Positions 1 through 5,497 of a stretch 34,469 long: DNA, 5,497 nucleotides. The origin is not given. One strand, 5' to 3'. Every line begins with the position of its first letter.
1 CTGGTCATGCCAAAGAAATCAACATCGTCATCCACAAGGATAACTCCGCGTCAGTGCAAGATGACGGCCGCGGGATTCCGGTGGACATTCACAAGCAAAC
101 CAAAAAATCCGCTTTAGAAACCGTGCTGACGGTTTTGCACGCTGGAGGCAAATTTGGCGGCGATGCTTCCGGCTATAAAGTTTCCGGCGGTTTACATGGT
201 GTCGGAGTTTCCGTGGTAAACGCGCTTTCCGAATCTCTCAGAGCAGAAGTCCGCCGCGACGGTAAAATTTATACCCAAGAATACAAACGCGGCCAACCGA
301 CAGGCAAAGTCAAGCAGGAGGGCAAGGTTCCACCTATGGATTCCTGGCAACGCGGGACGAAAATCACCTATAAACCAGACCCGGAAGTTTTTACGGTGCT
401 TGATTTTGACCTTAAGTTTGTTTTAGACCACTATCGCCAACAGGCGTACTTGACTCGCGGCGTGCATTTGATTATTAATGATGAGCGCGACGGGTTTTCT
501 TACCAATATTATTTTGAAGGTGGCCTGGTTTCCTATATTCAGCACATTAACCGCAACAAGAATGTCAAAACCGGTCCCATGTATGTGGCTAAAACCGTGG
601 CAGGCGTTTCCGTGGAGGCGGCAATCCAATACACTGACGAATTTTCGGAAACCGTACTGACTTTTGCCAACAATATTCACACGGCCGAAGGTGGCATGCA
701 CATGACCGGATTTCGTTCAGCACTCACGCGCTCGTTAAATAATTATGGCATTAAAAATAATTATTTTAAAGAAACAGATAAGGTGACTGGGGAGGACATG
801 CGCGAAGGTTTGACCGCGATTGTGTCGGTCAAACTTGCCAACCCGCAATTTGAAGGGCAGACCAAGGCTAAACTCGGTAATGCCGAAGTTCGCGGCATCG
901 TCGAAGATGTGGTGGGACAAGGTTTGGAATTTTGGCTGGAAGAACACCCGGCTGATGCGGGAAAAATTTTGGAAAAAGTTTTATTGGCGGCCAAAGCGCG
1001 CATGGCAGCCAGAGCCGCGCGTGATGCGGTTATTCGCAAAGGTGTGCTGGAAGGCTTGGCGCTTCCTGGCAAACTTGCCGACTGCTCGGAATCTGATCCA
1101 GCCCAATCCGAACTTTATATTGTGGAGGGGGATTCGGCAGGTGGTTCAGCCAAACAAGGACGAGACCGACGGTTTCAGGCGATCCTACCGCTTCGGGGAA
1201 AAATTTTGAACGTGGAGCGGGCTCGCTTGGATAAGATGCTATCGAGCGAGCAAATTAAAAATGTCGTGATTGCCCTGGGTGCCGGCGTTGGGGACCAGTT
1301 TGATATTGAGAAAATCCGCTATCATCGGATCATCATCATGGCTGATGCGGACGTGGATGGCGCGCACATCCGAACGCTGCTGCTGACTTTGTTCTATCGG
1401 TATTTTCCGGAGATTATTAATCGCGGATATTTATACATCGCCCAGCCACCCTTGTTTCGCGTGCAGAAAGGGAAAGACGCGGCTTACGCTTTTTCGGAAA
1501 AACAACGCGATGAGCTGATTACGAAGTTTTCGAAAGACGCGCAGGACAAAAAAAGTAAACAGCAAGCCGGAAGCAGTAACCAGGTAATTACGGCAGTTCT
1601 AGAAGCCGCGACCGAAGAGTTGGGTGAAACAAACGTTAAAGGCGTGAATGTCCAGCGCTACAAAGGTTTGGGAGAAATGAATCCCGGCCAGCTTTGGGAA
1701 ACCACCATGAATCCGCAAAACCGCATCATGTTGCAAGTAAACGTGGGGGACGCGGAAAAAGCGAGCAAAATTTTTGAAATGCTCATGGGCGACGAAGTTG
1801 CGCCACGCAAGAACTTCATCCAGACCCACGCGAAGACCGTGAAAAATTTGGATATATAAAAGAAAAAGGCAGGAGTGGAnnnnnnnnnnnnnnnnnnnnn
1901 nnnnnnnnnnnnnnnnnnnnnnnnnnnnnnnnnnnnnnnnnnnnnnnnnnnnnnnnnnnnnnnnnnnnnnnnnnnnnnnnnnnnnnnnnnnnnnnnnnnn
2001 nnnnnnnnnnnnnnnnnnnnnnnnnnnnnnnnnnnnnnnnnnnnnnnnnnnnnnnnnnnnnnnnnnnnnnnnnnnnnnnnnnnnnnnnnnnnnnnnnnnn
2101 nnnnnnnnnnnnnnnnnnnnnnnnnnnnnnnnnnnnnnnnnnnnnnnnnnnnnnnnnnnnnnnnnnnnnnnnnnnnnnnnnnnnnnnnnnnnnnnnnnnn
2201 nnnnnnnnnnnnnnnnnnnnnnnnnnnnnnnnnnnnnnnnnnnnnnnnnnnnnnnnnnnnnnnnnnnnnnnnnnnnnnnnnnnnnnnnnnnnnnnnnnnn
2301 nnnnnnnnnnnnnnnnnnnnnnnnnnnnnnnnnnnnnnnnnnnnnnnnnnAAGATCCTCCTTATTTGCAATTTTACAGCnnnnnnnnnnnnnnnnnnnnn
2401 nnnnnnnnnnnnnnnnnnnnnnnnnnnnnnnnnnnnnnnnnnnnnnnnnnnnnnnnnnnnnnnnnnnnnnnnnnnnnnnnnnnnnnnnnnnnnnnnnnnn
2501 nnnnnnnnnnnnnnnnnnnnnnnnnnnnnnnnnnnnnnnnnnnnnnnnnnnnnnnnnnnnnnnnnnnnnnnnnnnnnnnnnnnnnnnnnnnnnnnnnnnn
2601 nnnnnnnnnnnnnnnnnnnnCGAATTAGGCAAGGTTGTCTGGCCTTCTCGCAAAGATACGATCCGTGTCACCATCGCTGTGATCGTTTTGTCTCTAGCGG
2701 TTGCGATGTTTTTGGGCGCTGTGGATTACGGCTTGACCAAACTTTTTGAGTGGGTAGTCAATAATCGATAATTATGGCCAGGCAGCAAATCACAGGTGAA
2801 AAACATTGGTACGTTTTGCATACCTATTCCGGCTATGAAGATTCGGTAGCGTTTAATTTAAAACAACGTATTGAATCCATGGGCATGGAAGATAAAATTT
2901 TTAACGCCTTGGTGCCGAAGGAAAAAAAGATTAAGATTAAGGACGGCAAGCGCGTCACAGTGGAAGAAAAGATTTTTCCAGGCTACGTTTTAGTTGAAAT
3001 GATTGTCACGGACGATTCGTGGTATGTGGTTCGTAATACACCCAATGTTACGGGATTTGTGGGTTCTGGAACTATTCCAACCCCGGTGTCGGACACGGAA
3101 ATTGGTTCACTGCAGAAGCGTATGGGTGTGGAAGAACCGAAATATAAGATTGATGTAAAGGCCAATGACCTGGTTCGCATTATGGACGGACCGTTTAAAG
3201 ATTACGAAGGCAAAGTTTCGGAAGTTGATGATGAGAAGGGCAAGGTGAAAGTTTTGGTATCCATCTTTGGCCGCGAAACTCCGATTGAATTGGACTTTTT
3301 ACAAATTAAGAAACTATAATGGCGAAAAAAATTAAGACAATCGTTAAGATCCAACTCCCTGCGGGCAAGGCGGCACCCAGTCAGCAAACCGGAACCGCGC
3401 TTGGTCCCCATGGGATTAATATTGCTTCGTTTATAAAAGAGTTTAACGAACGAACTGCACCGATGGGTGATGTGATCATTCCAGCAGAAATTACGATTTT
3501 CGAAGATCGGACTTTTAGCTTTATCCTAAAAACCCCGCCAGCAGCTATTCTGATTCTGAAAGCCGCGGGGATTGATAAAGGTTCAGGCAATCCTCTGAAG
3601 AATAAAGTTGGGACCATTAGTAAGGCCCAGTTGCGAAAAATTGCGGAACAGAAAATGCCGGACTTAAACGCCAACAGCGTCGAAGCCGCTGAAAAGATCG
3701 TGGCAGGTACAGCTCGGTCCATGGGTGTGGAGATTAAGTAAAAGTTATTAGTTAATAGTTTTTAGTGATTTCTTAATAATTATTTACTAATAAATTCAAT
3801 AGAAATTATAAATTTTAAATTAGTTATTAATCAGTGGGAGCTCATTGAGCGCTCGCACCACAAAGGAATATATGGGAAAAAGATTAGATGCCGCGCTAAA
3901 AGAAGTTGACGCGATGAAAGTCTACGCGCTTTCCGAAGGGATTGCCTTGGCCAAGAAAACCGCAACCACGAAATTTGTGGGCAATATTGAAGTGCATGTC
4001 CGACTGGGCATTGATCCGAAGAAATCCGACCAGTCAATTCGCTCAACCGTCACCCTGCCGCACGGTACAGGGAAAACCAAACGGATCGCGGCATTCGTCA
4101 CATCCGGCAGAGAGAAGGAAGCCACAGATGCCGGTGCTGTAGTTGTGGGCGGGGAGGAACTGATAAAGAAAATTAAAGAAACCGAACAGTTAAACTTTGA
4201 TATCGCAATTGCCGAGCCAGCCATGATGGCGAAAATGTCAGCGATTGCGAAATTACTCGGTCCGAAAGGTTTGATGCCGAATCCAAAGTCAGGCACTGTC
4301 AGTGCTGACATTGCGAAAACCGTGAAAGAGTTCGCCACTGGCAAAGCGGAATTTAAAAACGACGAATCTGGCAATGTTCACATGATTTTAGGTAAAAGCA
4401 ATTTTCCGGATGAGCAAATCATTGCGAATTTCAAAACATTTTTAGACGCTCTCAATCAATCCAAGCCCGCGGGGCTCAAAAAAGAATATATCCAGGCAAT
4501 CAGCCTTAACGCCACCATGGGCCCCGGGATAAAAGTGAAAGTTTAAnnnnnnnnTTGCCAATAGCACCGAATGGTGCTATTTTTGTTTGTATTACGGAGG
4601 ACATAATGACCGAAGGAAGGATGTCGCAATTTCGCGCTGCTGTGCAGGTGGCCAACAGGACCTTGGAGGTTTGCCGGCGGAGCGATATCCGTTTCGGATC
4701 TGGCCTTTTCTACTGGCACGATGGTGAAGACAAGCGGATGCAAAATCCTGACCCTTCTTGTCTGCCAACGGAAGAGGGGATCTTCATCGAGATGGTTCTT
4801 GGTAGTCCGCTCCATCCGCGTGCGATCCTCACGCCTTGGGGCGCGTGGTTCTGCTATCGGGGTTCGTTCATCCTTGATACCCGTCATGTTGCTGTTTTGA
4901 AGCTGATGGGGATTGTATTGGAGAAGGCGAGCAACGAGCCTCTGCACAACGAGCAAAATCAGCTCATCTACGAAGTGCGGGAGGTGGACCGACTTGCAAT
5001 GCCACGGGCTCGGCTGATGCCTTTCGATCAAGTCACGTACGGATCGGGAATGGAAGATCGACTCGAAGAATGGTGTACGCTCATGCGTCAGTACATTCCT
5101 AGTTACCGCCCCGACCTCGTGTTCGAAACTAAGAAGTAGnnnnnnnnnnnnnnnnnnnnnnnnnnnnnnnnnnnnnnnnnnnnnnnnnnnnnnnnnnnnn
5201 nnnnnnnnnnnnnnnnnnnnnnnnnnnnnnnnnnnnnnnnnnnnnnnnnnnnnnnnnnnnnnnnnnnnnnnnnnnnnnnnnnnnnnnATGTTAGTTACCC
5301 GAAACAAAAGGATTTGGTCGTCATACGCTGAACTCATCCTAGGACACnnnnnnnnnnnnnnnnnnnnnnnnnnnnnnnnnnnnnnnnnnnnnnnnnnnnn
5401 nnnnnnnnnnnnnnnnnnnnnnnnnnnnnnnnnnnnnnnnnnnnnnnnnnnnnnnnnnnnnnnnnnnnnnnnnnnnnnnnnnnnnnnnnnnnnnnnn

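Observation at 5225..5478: Promoter, ~170-nt structured RNA and terminator flush against the NlpC/P60 RBS; a riboswitch/attenuator or type-III-TA-like layout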

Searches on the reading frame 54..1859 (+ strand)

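Call 12: search_protein_families(library=pfam, proteins=[window:54-1859:+], max_evalue=0.01)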
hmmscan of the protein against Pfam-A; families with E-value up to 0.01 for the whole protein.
window:54-1859:+ (601 aa): 4 families
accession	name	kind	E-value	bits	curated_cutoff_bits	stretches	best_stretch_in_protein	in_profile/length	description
PF00204.31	DNA_gyraseB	-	1.2e-56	191.4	27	1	157-324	1-172/173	DNA gyrase B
PF00986.26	DNA_gyraseB_C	-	2e-30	105.2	29.8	1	529-590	2-63/63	DNA gyrase B subunit, carboxyl terminus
PF01751.28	Toprim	-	1.7e-17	63.8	23.1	1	353-464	1-95/96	Toprim domain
PF02518.31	HATPase_c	-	4.8e-06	27.4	26.4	1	2-86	43-94/111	Histidine kinase-, DNA gyrase B-, and HSP90-like ATPase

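Call 60: search_protein_families(library=pfam, alignment_id=A4, max_evalue=0.0001)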
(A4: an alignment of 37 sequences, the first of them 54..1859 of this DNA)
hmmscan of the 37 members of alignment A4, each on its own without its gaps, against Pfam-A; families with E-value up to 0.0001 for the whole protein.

A. member 1, window:54-1859:+ (601 aa): 4 families
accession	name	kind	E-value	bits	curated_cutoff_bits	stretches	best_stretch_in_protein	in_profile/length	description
PF00204.31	DNA_gyraseB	-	1.2e-56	191.4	27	1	157-324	1-172/173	DNA gyrase B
PF00986.26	DNA_gyraseB_C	-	2e-30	105.2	29.8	1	529-590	2-63/63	DNA gyrase B subunit, carboxyl terminus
PF01751.28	Toprim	-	1.7e-17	63.8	23.1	1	353-464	1-95/96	Toprim domain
PF02518.31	HATPase_c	-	4.8e-06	27.4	26.4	1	2-86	43-94/111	Histidine kinase-, DNA gyrase B-, and HSP90-like ATPase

B. families by the number of members that match (of 37 scanned): 56 families (the first 25 are shown)
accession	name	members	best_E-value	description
PF00749.27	tRNA-synt_1c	1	2.7e-102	tRNA synthetases class I (E and Q), catalytic domain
PF06418.20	CTP_synth_N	1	3.1e-101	CTP synthase N-terminus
PF00303.24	Thymidylat_synt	1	5.5e-96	Thymidylate synthase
PF00266.25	Aminotran_5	1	9e-77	Aminotransferase class-V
PF04402.19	SIMPL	1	6e-57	Protein of unknown function (DUF541)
PF00204.31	DNA_gyraseB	1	1.2e-56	DNA gyrase B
PF00687.26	Ribosomal_L1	1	4.4e-55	Ribosomal protein L1p/L10e family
PF00186.24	DHFR_1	1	2.3e-54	Dihydrofolate reductase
PF00270.35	DEAD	1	3.1e-53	DEAD/DEAH box helicase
PF03462.23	PCRF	1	5.1e-49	PCRF domain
PF01327.26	Pep_deformylase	1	4.1e-48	Polypeptide deformylase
PF22769.1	DCD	1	3.1e-44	dCTP deaminase-like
PF03808.19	Glyco_tran_WecG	1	6.5e-41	Glycosyl transferase WecG/TagA/CpsF family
PF00117.34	GATase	1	8.9e-39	Glutamine amidotransferase class-I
PF00551.24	Formyl_trans_N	1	7.3e-38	Formyl transferase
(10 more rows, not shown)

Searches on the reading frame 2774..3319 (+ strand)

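Call 12: search_protein_families(library=pfam, proteins=[window:2774-3319:+], max_evalue=0.01)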
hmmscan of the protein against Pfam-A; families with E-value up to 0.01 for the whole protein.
window:2774-3319:+ (181 aa): 4 families
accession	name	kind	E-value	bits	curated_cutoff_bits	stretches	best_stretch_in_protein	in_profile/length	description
PF02357.24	NusG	-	9.6e-30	103.4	22.2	1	10-112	1-91/93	Transcription termination factor nusG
PF00467.35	KOW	-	2e-08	34.2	22.3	1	131-160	2-29/32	KOW motif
PF23291.1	KOW4_SPT5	-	0.0032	17.8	27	1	127-149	8-30/55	Transcription elongation factor SPT5, fourth KOW domain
PF09269.16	DUF1967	-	0.0077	16.7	27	0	115-141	42-68/70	Domain of unknown function (DUF1967)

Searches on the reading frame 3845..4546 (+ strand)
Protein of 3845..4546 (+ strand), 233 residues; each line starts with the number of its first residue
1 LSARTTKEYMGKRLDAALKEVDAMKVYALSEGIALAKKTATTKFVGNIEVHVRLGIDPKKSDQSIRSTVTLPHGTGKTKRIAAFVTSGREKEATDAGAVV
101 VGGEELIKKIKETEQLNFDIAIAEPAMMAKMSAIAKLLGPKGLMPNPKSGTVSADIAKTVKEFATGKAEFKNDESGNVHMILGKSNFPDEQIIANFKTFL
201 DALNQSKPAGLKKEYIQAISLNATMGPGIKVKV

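Call 12: search_protein_families(library=pfam, proteins=[window:3845-4546:+], max_evalue=0.01)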
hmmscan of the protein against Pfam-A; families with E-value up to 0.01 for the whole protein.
window:3845-4546:+ (233 aa): 1 family
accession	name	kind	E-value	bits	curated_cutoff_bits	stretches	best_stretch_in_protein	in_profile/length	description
PF00687.26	Ribosomal_L1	-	4.4e-55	186.8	32.2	1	37-227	2-198/198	Ribosomal protein L1p/L10e family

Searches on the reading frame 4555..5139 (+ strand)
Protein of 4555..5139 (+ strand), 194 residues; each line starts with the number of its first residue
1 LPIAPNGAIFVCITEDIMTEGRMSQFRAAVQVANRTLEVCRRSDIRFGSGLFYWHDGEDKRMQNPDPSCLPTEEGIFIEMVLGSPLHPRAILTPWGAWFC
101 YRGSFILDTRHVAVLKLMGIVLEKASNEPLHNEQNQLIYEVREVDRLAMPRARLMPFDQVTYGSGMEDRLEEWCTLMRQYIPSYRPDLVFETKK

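Call 12: search_protein_families(library=pfam, proteins=[window:4555-5139:+], max_evalue=0.01)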
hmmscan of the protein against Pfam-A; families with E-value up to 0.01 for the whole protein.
window:4555-5139:+ (194 aa): 0 families

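Call 65: search_protein_families(library=padloc, proteins=[window:4555-5139:+], max_evalue=1)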
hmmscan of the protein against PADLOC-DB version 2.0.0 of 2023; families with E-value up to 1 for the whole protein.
window:4555-5139:+ (194 aa): 0 families
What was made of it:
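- On Type III toxin-antitoxin: PADLOC returns nothing (call 65).
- It has no PADLOC match (call 65).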

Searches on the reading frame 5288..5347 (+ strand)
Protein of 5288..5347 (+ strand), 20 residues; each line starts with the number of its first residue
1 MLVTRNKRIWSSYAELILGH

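Call 62: search_protein_families(library=ncbifam, proteins=[window:5288-5347:+], max_evalue=10)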
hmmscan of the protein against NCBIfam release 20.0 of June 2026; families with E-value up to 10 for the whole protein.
seq(20 aa): 0 families

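Call 63: search_protein_families(library=pfam, proteins=[window:5288-5347:+], max_evalue=10)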
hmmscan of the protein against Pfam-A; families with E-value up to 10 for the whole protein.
seq(20 aa): 0 families

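Call 73: list_cluster_members(proteins=[window:5288-5347:+, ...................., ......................, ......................, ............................, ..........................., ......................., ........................, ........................, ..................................])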
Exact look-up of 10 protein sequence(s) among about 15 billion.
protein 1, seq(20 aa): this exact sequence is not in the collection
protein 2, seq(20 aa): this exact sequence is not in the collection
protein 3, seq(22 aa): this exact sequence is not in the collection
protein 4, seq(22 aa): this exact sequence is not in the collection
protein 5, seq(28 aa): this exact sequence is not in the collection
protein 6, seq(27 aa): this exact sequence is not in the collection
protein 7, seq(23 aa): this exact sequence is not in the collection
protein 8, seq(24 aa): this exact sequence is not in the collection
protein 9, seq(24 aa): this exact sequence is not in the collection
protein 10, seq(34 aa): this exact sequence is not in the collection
